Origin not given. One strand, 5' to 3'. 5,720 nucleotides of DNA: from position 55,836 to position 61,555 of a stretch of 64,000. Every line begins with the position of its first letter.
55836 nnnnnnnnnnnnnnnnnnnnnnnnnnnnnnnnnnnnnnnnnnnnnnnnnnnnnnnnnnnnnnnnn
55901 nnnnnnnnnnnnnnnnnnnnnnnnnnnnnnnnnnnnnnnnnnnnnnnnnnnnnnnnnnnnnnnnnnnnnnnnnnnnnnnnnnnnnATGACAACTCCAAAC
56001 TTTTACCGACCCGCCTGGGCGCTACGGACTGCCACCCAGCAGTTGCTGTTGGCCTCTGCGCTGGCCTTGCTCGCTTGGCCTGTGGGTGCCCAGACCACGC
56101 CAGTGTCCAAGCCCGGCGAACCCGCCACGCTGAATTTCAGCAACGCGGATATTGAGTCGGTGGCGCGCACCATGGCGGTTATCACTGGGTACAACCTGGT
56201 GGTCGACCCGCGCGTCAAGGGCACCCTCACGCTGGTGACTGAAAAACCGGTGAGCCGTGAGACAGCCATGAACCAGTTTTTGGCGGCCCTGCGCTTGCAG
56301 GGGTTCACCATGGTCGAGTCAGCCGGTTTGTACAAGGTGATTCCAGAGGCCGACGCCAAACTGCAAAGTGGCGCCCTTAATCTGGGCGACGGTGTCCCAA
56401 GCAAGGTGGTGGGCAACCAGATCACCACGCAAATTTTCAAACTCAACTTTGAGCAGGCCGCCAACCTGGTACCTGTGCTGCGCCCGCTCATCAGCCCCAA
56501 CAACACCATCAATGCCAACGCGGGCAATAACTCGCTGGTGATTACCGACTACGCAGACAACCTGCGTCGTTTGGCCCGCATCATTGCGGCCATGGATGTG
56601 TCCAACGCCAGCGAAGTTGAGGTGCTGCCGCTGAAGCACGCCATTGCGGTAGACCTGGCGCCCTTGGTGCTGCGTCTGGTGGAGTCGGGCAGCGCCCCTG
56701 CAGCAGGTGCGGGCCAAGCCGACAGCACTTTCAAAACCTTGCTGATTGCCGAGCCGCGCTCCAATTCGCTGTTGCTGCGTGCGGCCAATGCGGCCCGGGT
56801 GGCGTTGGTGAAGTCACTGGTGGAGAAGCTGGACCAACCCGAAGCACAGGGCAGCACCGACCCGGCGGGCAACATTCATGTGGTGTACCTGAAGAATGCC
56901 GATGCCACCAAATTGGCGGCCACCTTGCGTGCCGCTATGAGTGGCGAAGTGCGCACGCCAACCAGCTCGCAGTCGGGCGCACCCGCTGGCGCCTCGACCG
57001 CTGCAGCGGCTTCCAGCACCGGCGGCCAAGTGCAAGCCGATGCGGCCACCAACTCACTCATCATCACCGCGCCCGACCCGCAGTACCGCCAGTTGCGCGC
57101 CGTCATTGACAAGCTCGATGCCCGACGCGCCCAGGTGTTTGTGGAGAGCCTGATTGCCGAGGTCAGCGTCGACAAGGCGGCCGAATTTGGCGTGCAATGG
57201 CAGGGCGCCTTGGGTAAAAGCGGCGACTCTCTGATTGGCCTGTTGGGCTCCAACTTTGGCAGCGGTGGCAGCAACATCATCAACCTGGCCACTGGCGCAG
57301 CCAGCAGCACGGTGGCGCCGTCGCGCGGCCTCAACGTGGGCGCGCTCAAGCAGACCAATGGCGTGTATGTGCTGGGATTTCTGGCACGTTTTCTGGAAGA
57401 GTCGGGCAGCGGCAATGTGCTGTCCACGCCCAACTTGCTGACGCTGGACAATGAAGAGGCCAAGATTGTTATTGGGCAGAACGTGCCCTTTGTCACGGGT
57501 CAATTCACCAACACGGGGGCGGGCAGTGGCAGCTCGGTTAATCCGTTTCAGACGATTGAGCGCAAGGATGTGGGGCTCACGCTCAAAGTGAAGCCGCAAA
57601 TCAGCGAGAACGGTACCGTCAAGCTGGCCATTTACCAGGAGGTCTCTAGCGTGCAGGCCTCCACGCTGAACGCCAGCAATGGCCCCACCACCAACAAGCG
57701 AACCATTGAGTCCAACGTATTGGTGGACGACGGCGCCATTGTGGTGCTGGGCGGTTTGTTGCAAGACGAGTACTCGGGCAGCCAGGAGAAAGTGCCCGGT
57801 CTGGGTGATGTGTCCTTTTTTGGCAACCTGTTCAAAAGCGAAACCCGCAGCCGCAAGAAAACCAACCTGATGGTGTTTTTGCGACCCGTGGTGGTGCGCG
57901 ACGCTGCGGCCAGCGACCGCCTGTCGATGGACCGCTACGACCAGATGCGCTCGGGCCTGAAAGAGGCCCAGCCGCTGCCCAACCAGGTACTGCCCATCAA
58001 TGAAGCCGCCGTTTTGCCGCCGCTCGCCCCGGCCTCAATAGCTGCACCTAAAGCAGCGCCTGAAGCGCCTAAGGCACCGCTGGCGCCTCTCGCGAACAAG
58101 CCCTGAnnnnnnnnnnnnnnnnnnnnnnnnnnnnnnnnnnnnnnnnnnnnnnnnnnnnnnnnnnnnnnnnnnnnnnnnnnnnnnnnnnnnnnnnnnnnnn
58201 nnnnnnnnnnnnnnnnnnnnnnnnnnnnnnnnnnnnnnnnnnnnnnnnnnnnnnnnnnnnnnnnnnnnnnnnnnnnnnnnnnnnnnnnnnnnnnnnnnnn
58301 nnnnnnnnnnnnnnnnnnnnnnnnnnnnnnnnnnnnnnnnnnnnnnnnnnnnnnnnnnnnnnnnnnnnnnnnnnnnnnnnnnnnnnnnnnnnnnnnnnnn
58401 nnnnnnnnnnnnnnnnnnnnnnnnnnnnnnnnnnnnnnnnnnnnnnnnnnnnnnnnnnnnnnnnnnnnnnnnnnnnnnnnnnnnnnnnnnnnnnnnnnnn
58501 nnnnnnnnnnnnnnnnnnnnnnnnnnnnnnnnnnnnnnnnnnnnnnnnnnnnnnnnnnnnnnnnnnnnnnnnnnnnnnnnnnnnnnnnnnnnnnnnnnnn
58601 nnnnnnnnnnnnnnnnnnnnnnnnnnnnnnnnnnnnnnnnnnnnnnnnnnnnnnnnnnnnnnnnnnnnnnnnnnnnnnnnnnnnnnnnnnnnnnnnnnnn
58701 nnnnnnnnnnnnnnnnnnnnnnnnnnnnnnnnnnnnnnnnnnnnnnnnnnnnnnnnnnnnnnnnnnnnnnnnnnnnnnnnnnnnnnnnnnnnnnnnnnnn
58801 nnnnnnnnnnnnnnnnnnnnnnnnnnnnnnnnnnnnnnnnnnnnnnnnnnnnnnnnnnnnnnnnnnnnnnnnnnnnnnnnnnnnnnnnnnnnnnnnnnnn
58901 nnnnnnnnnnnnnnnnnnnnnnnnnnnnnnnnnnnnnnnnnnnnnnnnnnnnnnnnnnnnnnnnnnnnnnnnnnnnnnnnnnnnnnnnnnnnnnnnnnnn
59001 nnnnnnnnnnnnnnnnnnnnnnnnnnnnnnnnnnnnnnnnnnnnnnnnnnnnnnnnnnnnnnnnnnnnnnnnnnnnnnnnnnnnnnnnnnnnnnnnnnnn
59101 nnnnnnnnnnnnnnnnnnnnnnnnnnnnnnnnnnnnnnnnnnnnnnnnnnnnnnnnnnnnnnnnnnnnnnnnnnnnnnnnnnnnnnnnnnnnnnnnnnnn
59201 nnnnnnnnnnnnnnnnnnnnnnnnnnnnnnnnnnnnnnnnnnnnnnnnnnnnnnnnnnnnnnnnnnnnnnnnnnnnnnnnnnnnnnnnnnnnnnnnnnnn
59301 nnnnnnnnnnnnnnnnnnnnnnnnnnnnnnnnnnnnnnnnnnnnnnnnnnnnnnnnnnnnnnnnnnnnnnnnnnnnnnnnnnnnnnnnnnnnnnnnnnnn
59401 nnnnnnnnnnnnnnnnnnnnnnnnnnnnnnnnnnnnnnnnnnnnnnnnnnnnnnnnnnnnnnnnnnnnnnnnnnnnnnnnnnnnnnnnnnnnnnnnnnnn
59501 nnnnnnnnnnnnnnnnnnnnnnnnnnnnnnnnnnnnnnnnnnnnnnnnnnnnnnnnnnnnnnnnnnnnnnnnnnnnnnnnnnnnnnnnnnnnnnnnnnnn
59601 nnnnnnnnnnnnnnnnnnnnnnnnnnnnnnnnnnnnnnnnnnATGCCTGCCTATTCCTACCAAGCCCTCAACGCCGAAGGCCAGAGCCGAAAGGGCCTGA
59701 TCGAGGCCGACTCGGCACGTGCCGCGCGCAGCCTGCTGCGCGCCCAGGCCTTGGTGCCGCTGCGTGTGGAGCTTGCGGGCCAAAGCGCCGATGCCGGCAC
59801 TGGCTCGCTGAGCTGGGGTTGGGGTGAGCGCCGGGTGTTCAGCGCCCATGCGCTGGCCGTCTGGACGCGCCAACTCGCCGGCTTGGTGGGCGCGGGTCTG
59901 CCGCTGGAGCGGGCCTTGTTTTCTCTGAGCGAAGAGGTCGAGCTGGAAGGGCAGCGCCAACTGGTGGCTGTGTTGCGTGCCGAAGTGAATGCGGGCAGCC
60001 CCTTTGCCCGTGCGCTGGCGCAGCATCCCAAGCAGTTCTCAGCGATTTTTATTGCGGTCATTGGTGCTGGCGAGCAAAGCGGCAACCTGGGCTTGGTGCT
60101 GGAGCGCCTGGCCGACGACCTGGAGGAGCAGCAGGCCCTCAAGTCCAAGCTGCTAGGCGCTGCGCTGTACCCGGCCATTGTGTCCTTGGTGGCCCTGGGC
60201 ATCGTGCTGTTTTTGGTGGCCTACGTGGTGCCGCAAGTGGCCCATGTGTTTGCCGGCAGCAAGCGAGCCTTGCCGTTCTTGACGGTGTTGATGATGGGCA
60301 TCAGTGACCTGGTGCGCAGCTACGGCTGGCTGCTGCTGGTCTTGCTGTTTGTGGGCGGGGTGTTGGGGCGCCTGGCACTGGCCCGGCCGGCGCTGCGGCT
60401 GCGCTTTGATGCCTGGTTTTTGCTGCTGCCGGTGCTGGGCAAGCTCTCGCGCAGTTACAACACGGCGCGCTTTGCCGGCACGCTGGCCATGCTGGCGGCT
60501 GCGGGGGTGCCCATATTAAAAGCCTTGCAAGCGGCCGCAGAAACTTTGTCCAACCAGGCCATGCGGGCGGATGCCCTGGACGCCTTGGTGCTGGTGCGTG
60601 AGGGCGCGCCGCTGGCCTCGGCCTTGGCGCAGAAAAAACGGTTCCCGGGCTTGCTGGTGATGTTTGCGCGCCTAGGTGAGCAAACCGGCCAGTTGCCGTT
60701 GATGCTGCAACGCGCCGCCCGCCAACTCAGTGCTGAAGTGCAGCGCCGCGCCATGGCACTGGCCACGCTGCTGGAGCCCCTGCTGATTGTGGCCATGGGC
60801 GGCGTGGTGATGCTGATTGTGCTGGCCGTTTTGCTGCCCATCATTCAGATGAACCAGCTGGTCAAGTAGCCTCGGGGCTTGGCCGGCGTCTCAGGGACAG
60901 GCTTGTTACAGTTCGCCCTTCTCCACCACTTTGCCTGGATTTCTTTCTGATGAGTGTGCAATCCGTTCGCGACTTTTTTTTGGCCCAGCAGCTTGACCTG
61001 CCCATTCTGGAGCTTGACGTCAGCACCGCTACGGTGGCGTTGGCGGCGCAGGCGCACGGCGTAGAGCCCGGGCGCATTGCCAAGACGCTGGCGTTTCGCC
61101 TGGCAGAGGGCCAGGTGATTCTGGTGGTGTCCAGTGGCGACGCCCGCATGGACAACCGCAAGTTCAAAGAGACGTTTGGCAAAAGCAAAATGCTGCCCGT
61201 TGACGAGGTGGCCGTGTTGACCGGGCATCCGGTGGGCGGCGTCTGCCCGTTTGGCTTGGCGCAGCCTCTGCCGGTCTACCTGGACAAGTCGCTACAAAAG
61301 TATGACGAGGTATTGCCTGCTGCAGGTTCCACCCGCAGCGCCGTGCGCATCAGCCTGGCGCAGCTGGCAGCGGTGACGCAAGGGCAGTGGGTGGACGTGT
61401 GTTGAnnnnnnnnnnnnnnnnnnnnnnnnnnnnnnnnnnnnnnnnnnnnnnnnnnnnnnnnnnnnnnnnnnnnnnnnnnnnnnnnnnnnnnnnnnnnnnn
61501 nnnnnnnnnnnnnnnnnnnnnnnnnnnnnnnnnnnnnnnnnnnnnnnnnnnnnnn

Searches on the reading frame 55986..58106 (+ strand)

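Call 18: search_protein_families(library=pfam, proteins=[window:55986-58106:+], max_evalue=0.001)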
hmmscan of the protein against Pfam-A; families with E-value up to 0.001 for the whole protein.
window:55986-58106:+ (706 aa): 3 families
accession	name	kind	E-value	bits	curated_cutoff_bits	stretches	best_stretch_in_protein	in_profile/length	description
PF00263.26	Secretin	-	7.5e-49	166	27.5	1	470-638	2-169/169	Bacterial type II and III secretion system protein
PF03958.22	Secretin_N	-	5.2e-39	132.7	28.2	3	298-383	2-69/69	Bacterial type II/III secretion system short domain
PF21305.2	type_II_gspD_N0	-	4.6e-26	90.9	27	1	49-118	1-71/71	GspD-like, N0 domain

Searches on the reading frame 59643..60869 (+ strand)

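Call 18: search_protein_families(library=pfam, proteins=[window:59643-60869:+], max_evalue=0.001)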
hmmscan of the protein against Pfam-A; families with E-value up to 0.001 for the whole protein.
window:59643-60869:+ (408 aa): 1 family
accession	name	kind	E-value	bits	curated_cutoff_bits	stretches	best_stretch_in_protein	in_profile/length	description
PF00482.28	T2SSF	-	8.5e-56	187.7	25.2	2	74-197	1-125/125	Type II secretion system (T2SS), protein F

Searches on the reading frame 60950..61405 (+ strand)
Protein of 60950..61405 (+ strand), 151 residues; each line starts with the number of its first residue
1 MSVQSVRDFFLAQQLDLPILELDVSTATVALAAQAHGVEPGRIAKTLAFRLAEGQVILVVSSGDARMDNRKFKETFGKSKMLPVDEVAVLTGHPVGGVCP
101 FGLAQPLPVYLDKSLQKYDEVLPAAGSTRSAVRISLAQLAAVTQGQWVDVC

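Call 19: search_protein_families(library=pfam, proteins=[window:60950-61405:+], max_evalue=0.001)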
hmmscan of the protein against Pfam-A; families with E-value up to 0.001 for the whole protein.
window:60950-61405:+ (151 aa): 1 family
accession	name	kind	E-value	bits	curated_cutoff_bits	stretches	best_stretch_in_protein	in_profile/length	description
PF04073.20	tRNA_edit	-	8.5e-27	94.1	25.5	1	26-140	4-121/123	Aminoacyl-tRNA editing domain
